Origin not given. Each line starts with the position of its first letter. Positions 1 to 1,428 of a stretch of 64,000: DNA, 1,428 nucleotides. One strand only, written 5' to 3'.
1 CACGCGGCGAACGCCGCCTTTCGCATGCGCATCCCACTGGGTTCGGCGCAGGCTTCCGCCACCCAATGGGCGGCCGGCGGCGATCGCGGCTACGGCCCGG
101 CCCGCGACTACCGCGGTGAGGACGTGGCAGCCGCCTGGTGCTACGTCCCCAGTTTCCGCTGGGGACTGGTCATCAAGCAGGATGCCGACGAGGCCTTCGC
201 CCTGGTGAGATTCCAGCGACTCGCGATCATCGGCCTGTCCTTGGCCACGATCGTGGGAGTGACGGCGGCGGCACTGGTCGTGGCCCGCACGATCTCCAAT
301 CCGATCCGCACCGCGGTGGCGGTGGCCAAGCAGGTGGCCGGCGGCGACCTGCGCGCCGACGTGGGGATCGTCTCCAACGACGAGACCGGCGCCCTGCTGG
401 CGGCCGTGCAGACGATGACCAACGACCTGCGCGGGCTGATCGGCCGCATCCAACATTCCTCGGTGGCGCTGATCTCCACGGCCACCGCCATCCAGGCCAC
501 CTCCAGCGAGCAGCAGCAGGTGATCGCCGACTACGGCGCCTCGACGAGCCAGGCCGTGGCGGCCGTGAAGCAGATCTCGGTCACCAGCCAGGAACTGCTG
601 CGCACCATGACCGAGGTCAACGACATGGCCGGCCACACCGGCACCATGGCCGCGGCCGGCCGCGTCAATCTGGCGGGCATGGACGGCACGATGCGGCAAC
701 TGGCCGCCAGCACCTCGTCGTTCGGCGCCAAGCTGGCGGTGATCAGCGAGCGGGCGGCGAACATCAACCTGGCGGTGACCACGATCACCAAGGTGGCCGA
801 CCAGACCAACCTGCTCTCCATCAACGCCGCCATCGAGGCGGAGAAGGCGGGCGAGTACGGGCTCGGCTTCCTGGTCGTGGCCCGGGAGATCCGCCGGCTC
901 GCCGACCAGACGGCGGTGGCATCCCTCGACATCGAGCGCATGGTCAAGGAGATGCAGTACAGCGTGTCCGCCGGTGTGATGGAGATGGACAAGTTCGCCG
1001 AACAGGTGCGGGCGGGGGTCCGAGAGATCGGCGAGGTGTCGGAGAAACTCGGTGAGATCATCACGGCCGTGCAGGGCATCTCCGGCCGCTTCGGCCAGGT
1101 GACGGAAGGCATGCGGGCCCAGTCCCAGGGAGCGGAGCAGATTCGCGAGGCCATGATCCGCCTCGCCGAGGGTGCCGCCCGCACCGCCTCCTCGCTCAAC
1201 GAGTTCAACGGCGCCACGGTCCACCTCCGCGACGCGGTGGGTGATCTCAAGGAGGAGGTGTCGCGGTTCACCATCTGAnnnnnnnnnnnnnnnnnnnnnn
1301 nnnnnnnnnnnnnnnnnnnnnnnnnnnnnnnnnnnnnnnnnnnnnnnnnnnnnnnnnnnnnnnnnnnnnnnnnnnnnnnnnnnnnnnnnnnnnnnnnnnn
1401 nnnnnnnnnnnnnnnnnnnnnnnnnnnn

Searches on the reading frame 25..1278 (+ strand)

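Call 56: search_protein_families(library=pfam, proteins=[window:25-1278:+], max_evalue=0.001)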
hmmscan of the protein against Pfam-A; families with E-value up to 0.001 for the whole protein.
window:25-1278:+ (417 aa): 2 families
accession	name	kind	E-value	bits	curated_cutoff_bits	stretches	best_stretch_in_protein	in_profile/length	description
PF00015.26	MCPsignal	-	8e-30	104.4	34.6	1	200-380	2-168/172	Methyl-accepting chemotaxis protein (MCP) signalling domain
PF00672.30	HAMP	-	4e-09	37.1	25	1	85-136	1-52/53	HAMP domain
